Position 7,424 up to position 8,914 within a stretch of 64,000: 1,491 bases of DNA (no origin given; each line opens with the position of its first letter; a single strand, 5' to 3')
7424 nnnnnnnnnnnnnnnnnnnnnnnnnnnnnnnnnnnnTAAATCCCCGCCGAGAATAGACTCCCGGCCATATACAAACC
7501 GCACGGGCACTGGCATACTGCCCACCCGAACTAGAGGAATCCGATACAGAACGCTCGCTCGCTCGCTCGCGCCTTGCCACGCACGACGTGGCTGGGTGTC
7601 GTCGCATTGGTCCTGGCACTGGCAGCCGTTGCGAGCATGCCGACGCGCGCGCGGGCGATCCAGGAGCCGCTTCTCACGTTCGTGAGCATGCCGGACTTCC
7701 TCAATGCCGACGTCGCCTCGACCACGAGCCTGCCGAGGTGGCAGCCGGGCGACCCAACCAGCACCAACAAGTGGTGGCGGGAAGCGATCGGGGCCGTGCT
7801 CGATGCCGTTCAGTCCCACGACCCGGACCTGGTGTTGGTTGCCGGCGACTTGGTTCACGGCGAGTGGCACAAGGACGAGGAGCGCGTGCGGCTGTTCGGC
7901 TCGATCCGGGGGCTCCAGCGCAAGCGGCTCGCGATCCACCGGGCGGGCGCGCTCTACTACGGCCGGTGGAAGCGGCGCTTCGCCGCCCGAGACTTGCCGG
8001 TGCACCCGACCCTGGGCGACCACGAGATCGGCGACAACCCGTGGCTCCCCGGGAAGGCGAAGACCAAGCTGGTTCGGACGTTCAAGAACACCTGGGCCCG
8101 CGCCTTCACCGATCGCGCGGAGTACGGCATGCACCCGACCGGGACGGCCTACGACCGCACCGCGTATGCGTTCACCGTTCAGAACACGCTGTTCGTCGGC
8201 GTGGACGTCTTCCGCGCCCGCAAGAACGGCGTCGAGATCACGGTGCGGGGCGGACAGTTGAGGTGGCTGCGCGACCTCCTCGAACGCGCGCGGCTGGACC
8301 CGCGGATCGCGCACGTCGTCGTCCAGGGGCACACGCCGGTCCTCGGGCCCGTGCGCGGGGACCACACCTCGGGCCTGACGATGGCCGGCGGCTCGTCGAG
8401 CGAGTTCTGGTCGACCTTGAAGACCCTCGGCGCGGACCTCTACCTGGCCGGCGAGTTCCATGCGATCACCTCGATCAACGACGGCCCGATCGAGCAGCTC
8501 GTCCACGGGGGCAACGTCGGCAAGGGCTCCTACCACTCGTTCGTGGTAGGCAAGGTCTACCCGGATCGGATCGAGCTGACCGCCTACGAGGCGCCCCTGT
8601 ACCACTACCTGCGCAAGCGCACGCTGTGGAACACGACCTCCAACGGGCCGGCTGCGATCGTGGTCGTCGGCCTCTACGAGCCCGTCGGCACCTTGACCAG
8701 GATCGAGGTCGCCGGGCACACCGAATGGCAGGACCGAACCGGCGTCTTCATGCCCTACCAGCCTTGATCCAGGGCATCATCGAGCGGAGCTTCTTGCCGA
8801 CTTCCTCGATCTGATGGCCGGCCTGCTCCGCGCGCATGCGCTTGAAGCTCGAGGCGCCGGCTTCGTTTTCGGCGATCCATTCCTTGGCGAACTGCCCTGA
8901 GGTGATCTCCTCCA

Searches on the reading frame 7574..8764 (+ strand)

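Call 6: search_protein_families(library=ncbifam, proteins=[window:7574-8764:+], max_evalue=0.01)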
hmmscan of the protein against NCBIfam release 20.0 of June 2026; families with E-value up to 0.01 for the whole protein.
window:7574-8764:+ (397 aa): 0 families

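Call 22: search_protein_families(library=pfam, proteins=[window:7574-8764:+], max_evalue=0.001)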
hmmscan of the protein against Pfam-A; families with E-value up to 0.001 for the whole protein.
window:7574-8764:+ (397 aa): 1 family
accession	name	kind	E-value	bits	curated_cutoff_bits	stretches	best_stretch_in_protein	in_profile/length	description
PF00149.33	Metallophos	-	1.1e-07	32.9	21.5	1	70-293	16-186/191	Calcineurin-like phosphoesterase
